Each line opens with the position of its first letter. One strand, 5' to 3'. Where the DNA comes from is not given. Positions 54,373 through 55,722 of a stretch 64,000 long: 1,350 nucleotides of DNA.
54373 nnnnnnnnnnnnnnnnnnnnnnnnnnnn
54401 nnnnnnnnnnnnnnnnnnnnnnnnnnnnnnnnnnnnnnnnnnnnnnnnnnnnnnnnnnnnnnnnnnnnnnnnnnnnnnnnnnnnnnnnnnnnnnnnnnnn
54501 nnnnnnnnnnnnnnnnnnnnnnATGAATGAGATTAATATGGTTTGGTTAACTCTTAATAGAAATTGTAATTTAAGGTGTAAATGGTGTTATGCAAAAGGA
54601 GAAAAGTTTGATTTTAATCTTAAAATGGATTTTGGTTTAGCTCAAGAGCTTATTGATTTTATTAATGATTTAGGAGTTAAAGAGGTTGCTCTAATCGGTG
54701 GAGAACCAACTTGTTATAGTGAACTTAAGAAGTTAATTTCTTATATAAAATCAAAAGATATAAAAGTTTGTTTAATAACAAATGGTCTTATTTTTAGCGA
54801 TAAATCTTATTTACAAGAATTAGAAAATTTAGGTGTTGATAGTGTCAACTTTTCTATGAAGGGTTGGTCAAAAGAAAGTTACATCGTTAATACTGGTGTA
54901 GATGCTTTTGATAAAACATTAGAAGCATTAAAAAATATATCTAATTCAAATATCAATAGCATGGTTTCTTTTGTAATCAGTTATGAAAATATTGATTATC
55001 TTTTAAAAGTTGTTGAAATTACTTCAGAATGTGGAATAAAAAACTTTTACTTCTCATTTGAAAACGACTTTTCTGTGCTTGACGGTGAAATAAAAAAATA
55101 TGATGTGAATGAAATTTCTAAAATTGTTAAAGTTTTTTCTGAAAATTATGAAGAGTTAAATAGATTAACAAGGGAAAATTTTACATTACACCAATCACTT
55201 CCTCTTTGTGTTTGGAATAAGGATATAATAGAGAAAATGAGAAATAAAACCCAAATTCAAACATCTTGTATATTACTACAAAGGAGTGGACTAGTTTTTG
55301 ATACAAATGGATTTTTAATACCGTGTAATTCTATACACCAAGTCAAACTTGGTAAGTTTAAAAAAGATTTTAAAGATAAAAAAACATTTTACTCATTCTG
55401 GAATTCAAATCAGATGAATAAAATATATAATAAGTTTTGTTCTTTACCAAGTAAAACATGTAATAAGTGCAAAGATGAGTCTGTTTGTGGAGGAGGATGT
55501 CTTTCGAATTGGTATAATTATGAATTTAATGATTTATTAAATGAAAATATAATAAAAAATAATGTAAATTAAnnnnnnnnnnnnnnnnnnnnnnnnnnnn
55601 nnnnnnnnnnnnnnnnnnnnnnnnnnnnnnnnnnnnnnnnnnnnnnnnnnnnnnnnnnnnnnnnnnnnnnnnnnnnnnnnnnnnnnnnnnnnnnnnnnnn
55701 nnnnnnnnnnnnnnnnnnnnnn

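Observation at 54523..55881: Candidate RiPP cluster: radical SAM/SPASM maturase plus a precursor peptide with a duplicated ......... core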

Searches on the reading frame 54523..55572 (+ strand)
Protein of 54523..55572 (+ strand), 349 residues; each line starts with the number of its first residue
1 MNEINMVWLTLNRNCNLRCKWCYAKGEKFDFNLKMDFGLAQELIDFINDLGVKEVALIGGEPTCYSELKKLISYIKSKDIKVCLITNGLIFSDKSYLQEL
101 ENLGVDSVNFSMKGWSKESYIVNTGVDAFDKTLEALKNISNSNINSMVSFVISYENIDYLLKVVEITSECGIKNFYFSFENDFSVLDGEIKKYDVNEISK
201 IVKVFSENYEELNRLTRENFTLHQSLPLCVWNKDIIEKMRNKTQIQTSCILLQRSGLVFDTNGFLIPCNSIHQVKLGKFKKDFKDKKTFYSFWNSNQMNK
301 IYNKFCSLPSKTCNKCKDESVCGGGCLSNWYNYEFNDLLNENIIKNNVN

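Call 3: search_protein_families(library=ncbifam, proteins=[window:54523-55572:+], max_evalue=1)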
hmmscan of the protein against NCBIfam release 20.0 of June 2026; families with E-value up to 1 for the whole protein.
window:54523-55572:+ (349 aa): 70 families (the best 25 are shown)
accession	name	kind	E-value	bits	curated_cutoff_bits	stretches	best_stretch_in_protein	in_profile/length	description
TIGR02668.1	moaA_archaeal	equivalog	2.7e-25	89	325.25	1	4-242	9-245/303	GTP 3',8-cyclase MoaA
NF045574.1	sacti_mat_StsB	exception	2.4e-23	82.7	625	1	3-183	94-272/466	StsB family radical SAM/SPASM domain sactipeptide maturase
TIGR04347.1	pseudo_SAM_Halo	equivalog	8.6e-23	81.2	525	1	6-199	40-230/390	TIGR04347 family pseudo-SAM/SPASM protein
TIGR04051.1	rSAM_NirJ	equivalog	2.6e-22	79.3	515.45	1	8-325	5-327/354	heme d1 biosynthesis radical SAM protein NirJ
NF001199.0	PRK00164.2-1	equivalog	5.9e-22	78.2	231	1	4-220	11-231/308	GTP 3',8-cyclase MoaA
TIGR04317.1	W_rSAM_matur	equivalog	7.1e-22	78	380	1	4-274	3-262/349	tungsten cofactor oxidoreductase radical SAM maturase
TIGR04545.1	rSAM_ahbD_hemeb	equivalog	1.8e-20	73.7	500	1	9-177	4-172/339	heme b synthase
TIGR02666.1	moaA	equivalog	7.3e-20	71.2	284.05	1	5-218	10-229/336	GTP 3',8-cyclase MoaA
NF050035.1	rSAM_WgK_link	exception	4e-19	68.8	650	2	7-173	11-177/367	radical SAM/SPASM peptide maturase WgkB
TIGR04055.1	rSAM_NirJ2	equivalog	5.1e-19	69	500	1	7-341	3-318/326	putative heme d1 biosynthesis radical SAM protein NirJ2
TIGR04546.1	rSAM_ahbC_deAc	equivalog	2.5e-18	66.1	650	1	7-175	42-208/390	12,18-didecarboxysiroheme deacetylase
TIGR04054.1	rSAM_NirJ1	equivalog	2.7e-18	65.8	650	1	8-324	39-360/387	putative heme d1 biosynthesis radical SAM protein NirJ1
TIGR04250.1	SCM_rSAM_ScmE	equivalog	5e-18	65.1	400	1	10-329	8-330/358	SynChlorMet cassette radical SAM/SPASM protein ScmE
TIGR04251.1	SCM_rSAM_ScmF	equivalog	5.6e-18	65.4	400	1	5-332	4-327/353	SynChlorMet cassette radical SAM/SPASM protein ScmF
NF047865.1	rSAM_PapB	equivalog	1.3e-17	64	340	1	5-329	3-319/330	PapB family radical SAM/SPASM ranthipeptide maturase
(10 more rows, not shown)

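Call 4: search_protein_families(library=pfam, proteins=[window:54523-55572:+], max_evalue=1)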
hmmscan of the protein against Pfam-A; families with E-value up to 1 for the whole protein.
window:54523-55572:+ (349 aa): 5 families
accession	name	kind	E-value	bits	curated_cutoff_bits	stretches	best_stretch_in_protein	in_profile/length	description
PF04055.27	Radical_SAM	-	6.9e-24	85.3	29.5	1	12-165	4-164/166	Radical SAM superfamily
PF13353.11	Fer4_12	-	1.2e-08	35.7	22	1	13-95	13-98/137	4Fe-4S single cluster domain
PF13344.12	Hydrolase_6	-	0.00086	19.8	27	1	64-106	15-57/101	Haloacid dehalogenase-like hydrolase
PF13186.11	SPASM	-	0.028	15.2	21.5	1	253-317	4-67/67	Iron-sulfur cluster-binding domain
PF00702.32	Hydrolase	-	0.24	12.2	26.4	1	53-99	86-134/191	haloacid dehalogenase-like hydrolase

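Call 9: find_homologous_proteins(query=window:54523-55572:+)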
Query window:54523-55572:+ (349 aa): 92 proteins with E <= 0.001 among 2884 candidates.
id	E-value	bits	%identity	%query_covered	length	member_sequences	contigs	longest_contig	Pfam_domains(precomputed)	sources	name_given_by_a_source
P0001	6.1e-231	784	100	100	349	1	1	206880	PF04055.28,PF13353.12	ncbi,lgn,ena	-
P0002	4.5e-153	528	65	99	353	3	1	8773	PF04055.28,PF13353.12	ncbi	-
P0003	1.4e-151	523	68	99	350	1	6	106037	PF04055.28,PF13353.12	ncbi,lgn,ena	-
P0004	3.5e-147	508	62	100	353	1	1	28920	PF04055.28,PF13353.12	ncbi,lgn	-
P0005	2.9e-126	440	56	97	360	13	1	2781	PF04055.28,PF13353.12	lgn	-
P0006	3.4e-126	439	55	99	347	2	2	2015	PF04055.28,PF13353.12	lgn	-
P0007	1.0e-124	434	55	99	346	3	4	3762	PF04055.28,PF13353.12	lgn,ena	-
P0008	4.3e-122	426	55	100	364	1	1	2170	PF04055.28,PF13353.12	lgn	-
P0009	4.8e-122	426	56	99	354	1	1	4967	PF04055.28,PF13353.12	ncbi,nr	ncbi:MAG: radical SAM protein [Lachnospiraceae bacterium]|nr:radical SAM protein [Lachnospiraceae ba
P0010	3.7e-121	423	53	99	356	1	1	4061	PF04055.28,PF13353.12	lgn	-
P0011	2.3e-120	420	51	99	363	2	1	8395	PF04055.28,PF13353.12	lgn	-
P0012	5.1e-119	416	51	99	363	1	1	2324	PF04055.28,PF13353.12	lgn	-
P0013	2.3e-118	414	51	100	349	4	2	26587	PF04055.28,PF13353.12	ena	-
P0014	1.2e-113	398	49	97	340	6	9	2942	PF04055.28,PF13353.12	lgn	-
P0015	4.1e-113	396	50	99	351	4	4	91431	PF04055.28,PF13353.12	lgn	-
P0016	5.0e-113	396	50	96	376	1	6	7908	PF04055.28,PF13353.12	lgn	-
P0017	1.5e-112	394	50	95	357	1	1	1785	PF04055.28,PF13353.12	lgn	-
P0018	9.3e-112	392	50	97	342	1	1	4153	PF04055.28,PF13353.12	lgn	-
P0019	8.0e-111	389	47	97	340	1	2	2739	PF04055.28,PF13353.12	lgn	-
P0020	3.9e-108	380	47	97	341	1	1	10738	PF04055.28,PF13353.12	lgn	-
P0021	7.1e-107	376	48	97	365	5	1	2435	PF04055.28,PF13353.12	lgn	-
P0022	4.1e-106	373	48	98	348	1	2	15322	PF04055.28,PF13353.12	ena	-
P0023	5.4e-105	370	49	96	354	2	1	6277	PF04055.28,PF13353.12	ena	-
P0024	1.6e-104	368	48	96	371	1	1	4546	PF04055.28,PF13353.12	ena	-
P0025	1.4e-103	365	49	97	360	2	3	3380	PF04055.28,PF13353.12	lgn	-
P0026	2.8e-103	364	45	96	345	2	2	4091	PF04055.28,PF13353.12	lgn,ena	-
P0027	9.3e-99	349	46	97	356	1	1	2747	PF04055.28,PF13353.12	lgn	-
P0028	5.8e-98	346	49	87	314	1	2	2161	PF04055.28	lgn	-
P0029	1.9e-97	345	44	96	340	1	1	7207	PF04055.28,PF13353.12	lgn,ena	-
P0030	4.0e-97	344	44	96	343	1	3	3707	PF04055.28,PF13353.12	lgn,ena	-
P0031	2.2e-95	338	45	97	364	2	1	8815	PF04055.28,PF13353.12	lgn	-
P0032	5.8e-93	330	42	97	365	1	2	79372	PF04055.28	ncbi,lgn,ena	-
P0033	1.4e-92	329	42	97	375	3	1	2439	PF04055.28,PF13353.12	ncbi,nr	ncbi:MAG: radical SAM protein [Oscillospiraceae bacterium]|nr:radical SAM protein [Oscillospiraceae 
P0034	5.6e-88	314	47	86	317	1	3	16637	PF04055.28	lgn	-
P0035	1.0e-87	313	44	96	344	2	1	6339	PF04055.28,PF13353.12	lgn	-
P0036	1.2e-86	309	43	97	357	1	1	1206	PF04055.28,PF13353.12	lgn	-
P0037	3.3e-84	301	42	97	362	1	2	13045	PF04055.28,PF13353.12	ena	-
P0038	4.7e-83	297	42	97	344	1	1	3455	PF04055.28,PF13353.12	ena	-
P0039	7.1e-83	297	42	95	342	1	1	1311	PF04055.28,PF13353.12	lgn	-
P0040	7.8e-82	293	41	97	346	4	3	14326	PF04055.28,PF13353.12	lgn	-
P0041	1.0e-81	293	40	96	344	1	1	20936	PF04055.28,PF13353.12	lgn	-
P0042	1.4e-81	293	40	97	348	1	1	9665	PF04055.28,PF13353.12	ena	-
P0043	2.3e-81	292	38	98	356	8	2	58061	PF04055.28,PF13353.12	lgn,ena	-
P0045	3.6e-81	291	41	96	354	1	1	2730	PF04055.28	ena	-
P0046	1.0e-80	290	41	97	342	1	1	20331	PF04055.28,PF13353.12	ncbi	-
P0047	9.9e-80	287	40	96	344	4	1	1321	PF04055.28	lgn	-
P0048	4.2e-79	284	42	96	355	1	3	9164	PF04055.28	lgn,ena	-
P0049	6.1e-79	284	42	97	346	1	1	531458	PF04055.28,PF13353.12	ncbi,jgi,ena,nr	ncbi:MAG: radical SAM protein [Firmicutes bacterium]|nr:radical SAM protein [Bacillota bacterium]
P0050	1.3e-77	280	38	96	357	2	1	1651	PF04055.28,PF13353.12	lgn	-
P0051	2.8e-76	275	39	97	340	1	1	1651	PF04055.28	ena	-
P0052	3.3e-76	275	40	96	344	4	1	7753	PF04055.28,PF13353.12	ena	-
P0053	6.9e-76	274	39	95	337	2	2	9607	PF04055.28,PF13353.12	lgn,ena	-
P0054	1.1e-74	270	38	97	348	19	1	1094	PF04055.28,PF13353.12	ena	-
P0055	4.4e-74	268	39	97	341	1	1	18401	PF04055.28,PF13353.12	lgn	-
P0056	2.5e-73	265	37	96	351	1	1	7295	PF04055.28,PF13353.12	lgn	-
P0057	3.3e-73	265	39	96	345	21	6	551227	PF04055.28,PF13353.12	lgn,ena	-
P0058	6.4e-73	264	38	95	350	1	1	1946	PF04055.28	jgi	-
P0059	2.2e-72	262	39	95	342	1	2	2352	PF04055.28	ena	-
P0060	3.7e-72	262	37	97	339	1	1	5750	PF04055.28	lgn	-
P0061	3.5e-71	258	41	88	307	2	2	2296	PF04055.28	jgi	-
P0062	1.5e-69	253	37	96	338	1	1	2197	PF04055.28,PF13353.12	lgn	-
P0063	2.3e-67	246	37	93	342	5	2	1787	PF04055.28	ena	-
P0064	1.5e-66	243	36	94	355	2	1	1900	PF04055.28,PF13353.12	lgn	-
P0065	4.2e-66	242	36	96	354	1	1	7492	PF04055.28,PF13353.12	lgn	-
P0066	9.7e-66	241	36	95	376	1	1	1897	PF04055.28,PF13353.12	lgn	-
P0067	1.8e-60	223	36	91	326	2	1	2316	PF04055.28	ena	-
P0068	3.8e-57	212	33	96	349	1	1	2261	PF04055.28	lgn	-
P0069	2.6e-50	190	31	95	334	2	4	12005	PF04055.28,PF13353.12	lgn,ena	-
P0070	3.8e-48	183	32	95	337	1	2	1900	PF04055.28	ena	-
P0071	1.6e-45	174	33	96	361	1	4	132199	PF04055.28,PF13353.12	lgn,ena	-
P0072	1.4e-33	135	32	80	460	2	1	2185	PF04055.28,PF13353.12,PF13302.14,PF00583.32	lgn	-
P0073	4.4e-16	77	26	94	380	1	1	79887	PF13186.12,PF04055.28,PF13353.12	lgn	-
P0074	1.9e-14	72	28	58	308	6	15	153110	PF04055.28,PF06463.19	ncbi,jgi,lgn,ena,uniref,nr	ncbi:MAG: GTP 3',8-cyclase MoaA [Saccharolobus sp.]|jgi:cyclic pyranopterin phosphate synthase|unire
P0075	1.1e-9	56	25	48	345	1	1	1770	PF04055.28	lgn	-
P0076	1.1e-9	56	24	93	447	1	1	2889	PF04055.28,PF13353.12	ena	-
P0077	6.7e-9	54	25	62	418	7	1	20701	PF13186.12,PF04055.28,PF13353.12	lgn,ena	-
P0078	6.9e-9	54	26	93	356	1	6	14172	PF13186.12,PF04055.28,PF13353.12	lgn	-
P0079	2.2e-8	52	25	90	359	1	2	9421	PF13186.12,PF04055.28,PF13353.12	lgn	-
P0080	2.5e-8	52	25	91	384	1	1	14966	PF13186.12,PF04055.28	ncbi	ncbi:MAG: radical SAM/SPASM domain-containing protein [bacterium]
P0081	8.9e-8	50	26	88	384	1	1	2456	PF13186.12,PF04055.28,PF13353.12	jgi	-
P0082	1.4e-7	49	27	48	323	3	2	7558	PF04055.28,PF13353.12,PF06463.19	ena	-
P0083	1.3e-6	46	27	49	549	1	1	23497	PF04055.28,PF13353.12,PF05402.19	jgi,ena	-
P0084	1.6e-6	46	26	50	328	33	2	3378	PF13186.12,PF04055.28,PF13353.12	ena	-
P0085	5.1e-6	44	28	50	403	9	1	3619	PF04055.28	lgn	-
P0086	1.2e-5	43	28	38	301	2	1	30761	PF04055.28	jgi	jgi:MoaA/NifB/PqqE/SkfB family radical SAM enzyme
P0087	3.3e-5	41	23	44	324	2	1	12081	PF04055.28,PF13353.12,PF06463.19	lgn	-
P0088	6.3e-5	41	30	36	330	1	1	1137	PF13186.12,PF04055.28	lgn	-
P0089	8.3e-5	40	27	52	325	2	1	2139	PF04055.28,PF13353.12,PF06463.19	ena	-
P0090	8.9e-5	40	29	45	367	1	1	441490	PF04055.28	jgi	jgi:MoaA/NifB/PqqE/SkfB family radical SAM enzyme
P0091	1.7e-4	39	22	41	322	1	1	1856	PF04055.28,PF06463.19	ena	-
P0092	3.0e-4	38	26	58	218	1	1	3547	PF04055.28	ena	-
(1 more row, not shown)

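Call 11: find_encoding_contigs(protein=P0001, flank=10000, max_places=3)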
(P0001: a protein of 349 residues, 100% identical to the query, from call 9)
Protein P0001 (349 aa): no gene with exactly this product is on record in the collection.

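Call 13: find_related_loci(query=A1, collection=genome_contigs, flank=6000)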
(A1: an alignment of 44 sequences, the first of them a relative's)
Query A1 (349 aa) in genome_contigs; peptide patterns used: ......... (x = any residue, [..] = any of these).
106 stretches matched a pattern; 98 encode a relative of the query (tblastn E <= 1e-3); the best 80 are kept; 80 distinct loci.
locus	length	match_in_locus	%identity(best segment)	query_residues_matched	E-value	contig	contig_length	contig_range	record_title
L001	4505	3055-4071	49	1-339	2e-118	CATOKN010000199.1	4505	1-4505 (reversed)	MAG TPA_asm: uncultured Lachnospiraceae bacterium isolate MGG28248_1680015518 genome assembly, contig: SRR9205137_14977,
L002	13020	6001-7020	48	1-340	9e-114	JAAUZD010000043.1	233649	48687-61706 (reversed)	MAG: Lachnospiraceae bacterium isolate Mgla_MAG_17-bin_4 c_000000079578, whole genome shotgun sequence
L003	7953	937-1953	47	1-339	6e-113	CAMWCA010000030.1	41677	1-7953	MAG TPA_asm: uncultured Lachnospiraceae bacterium isolate SRR13528209_bin.6_metawrap_v1.3_MAG genome assembly, contig: N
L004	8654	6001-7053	44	1-345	2e-96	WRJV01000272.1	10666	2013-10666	MAG: Clostridiales bacterium isolate Nt197P4bin16 JGI24705J35276_12237322, whole genome shotgun sequence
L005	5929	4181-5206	43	4-340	6e-93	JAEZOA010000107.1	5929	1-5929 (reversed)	MAG: Bacillota bacterium isolate OH_CFB_174 k127_480616, whole genome shotgun sequence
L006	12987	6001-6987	41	8-339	1e-83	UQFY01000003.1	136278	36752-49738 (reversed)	uncultured Mollicutes bacterium isolate UMGS237 genome assembly, contig: NODE_14_length_136278_cov_5.672779, whole genom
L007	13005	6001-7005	42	3-340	3e-83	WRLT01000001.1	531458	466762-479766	MAG: Bacillota bacterium isolate Th196P3bin37 Ga0099364_10000003, whole genome shotgun sequence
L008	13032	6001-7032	38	8-347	1e-78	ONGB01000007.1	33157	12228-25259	uncultured Erysipelotrichaceae bacterium isolate RUG275 genome assembly, contig: scaffold_1081, whole genome shotgun seq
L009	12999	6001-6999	37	8-340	3e-78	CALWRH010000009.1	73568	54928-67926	MAG: uncultured Christensenellaceae bacterium isolate BRZ_KS__bin118 genome assembly, contig: BRZ_KS__NODE_451_length_73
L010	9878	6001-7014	38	1-339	2e-77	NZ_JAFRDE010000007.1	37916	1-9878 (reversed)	MAG: Ruminococcus sp. isolate RGIG2388 Goat_Ileum-4__c33, whole genome shotgun sequence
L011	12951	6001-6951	43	7-330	1e-76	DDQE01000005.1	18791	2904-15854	MAG TPA_asm: Bacillales bacterium UBA2450 UBA2450_contig_6701, whole genome shotgun sequence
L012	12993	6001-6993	37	8-339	5e-76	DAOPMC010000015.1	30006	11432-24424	MAG TPA_asm: Bacilli bacterium isolate AMR_MDS_3209 NODE_1629_length_30006_cov_71.049915, whole genome shotgun sequence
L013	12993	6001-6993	39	8-338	3e-76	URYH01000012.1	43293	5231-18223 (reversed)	uncultured Clostridiales bacterium isolate UMGS1470 genome assembly, contig: NODE_552_length_43293_cov_4.619178, whole g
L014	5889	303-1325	39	2-340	1e-75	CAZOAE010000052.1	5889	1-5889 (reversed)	MAG TPA_asm: uncultured Erysipelotrichaceae bacterium isolate SRP225648_co1_67 genome assembly, contig: NODE_34740_lengt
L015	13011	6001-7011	39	3-341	2e-75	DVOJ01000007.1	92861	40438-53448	MAG TPA_asm: Candidatus Caccopulliclostridium gallistercoris isolate CHK186-9395 CHK186__C96488_L92861_ERR3414581, whole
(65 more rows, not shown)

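Call 19: search_protein_families(library=padloc, proteins=[window:54523-55572:+], max_evalue=1)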
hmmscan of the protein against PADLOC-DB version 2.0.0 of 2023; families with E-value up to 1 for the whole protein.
window:54523-55572:+ (349 aa): 3 families
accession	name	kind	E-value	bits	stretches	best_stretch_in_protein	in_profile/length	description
PDLC02903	pVip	-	9.1e-17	59.4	1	9-169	4-163/257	Viperins not associated with kinases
PDLC02904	pVip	-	1.2e-15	55.8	1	10-166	8-167/262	Viperins associated with kinases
PDLC02905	pVip-kinase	-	7.2e-07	26.8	1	3-117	180-296/474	Viperin-kinase fusion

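Call 29: search_solved_structures(query=A1, max_evalue=0.001)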
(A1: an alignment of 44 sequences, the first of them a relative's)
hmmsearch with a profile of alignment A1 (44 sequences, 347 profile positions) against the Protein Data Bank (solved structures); distinct sequences matched with E-value up to 0.001: 35.
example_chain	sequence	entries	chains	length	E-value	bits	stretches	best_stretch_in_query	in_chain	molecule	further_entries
6efn_A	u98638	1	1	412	5.2e-21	78.4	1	7-172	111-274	Sporulation killing factor maturation protein SkfB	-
5wgg_A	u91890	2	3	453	3.5e-20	75.7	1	5-167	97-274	Radical SAM domain protein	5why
7tol_A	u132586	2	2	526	1.1e-19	74.1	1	9-148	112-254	glycerol dibiphytanyl glycerol tetraether - macrocyclic archaeol synthase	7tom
5v1q_A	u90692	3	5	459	7.6e-18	68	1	14-340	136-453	Radical SAM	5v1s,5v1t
6c8v_A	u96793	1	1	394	1.4e-16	63.8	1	11-179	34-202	Coenzyme PQQ synthesis protein E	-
1tv7_A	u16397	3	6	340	1.5e-16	63.7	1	9-179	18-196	Molybdenum cofactor biosynthesis protein A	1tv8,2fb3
2fb2_A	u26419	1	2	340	1.6e-16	63.6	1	9-179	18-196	Molybdenum cofactor biosynthesis protein A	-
7vob_C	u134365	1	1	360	1.3e-13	54.1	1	8-179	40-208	Cytosylglucuronate decarboxylase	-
7voc_C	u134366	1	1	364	1.3e-13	54.1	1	8-179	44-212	Cytosylglucuronate decarboxylase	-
4k37_A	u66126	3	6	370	5.4e-13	52.1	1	14-195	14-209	Anaerobic sulfatase-maturating enzyme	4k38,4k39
4k36_A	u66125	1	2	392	5.8e-13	52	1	14-195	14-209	Anaerobic sulfatase-maturating enzyme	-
8wm2_A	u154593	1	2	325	6.5e-12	48.5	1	12-116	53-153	Fe-S radical SAM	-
9dfu_A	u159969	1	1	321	4e-10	42.6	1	12-181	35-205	Radical SAM core domain-containing protein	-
9dfw_A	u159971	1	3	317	4.1e-10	42.6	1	12-187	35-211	Radical SAM core domain-containing protein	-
9dfn_A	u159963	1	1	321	4.4e-10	42.5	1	12-181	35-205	Radical SAM core domain-containing protein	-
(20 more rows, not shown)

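Call 32: list_cluster_members(proteins=[P0001, P0093, P0002, P0003])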
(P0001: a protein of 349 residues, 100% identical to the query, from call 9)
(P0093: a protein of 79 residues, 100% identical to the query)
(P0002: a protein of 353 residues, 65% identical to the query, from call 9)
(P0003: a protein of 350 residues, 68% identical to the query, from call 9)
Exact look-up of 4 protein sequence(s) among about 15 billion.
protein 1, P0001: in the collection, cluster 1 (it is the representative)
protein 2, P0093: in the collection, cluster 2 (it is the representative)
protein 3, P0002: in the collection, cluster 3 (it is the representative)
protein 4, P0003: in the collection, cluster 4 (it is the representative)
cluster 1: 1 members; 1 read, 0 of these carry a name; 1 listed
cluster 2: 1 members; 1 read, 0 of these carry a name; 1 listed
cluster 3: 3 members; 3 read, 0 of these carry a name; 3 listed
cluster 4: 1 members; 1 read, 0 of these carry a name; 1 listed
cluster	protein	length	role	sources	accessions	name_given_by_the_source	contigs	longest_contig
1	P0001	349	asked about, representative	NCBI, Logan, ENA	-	-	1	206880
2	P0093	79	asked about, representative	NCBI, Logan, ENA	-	-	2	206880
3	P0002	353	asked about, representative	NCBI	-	-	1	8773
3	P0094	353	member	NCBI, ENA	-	-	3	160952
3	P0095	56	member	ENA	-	-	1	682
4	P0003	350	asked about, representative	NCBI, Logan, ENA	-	-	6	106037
